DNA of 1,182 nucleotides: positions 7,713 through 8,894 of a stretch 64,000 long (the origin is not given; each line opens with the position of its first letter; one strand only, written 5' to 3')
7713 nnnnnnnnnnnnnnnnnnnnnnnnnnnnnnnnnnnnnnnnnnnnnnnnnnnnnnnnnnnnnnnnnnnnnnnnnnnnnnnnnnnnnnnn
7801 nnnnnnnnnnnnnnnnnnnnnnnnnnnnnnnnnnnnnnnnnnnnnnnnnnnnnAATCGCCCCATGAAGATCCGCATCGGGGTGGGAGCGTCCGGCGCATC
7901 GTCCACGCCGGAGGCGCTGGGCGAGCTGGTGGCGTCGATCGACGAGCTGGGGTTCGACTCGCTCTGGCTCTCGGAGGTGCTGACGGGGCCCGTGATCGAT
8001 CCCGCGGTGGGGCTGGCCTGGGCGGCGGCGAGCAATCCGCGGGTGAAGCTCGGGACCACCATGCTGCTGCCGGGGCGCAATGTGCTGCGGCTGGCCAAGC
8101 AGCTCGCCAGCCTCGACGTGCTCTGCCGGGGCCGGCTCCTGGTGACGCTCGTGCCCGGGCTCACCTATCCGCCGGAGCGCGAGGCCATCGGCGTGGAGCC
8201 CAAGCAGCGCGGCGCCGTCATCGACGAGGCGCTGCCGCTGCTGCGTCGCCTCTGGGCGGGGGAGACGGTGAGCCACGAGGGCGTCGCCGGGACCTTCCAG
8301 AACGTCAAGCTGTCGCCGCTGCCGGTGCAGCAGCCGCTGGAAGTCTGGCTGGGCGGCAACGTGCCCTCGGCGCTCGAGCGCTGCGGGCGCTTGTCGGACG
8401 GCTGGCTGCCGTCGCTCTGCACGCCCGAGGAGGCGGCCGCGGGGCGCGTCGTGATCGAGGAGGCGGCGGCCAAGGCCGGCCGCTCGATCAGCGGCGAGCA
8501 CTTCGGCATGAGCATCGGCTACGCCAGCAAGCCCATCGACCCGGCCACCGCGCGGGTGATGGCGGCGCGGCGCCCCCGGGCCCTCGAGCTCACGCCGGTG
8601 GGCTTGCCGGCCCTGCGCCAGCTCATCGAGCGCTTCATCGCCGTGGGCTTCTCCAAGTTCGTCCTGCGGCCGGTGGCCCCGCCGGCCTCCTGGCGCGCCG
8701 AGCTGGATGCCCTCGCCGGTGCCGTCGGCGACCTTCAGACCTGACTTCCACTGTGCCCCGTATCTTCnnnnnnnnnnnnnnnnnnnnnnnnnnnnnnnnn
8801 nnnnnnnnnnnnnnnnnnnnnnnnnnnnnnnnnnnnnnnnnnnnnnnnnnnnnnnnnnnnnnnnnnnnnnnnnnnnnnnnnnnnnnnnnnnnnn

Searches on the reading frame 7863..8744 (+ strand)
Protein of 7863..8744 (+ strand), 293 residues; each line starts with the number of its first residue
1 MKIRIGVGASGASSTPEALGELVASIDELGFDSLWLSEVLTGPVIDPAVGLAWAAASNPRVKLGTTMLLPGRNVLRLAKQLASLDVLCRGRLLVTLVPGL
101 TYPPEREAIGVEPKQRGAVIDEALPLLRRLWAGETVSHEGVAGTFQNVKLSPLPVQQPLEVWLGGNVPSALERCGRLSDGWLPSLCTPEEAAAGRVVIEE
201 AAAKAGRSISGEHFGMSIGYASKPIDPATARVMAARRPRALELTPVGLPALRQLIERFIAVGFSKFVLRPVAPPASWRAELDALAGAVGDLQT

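Call 70: find_encoding_contigs(protein=window:7863-8744:+, flank=10000, max_places=4)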
Protein window:7863-8744:+ (293 aa): 1 contig read that carries it; 1 place shown.
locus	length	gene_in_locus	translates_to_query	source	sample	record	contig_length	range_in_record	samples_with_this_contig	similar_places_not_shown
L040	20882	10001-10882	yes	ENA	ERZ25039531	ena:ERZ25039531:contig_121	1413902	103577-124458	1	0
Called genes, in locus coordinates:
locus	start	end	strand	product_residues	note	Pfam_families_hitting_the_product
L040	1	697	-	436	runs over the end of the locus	PF01547:SBP_bac_1, PF13416:SBP_bac_8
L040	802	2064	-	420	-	PF01979:Amidohydro_1, PF07969:Amidohydro_3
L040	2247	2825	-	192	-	PF05685:Uma2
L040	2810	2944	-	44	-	-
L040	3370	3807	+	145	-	-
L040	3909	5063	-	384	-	PF00144:Beta-lactamase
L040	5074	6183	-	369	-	PF04406:TP6A_N, PF20768:Topo_VI_alpha, PF21180:TOP6A-Spo11_Toprim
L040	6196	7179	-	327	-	PF04392:ABC_sub_bind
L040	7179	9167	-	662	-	PF02518:HATPase_c, PF13589:HATPase_c_3 (weak), PF09239:Topo-VIb_trans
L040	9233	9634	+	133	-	PF00578:AhpC-TSA, PF08534:Redoxin (weak)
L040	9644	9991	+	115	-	PF00578:AhpC-TSA, PF08534:Redoxin (weak)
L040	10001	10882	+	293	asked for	PF00296:Bac_luciferase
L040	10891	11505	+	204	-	PF00300:His_Phos_1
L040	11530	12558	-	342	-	PF00296:Bac_luciferase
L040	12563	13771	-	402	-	PF02515:CoA_transf_3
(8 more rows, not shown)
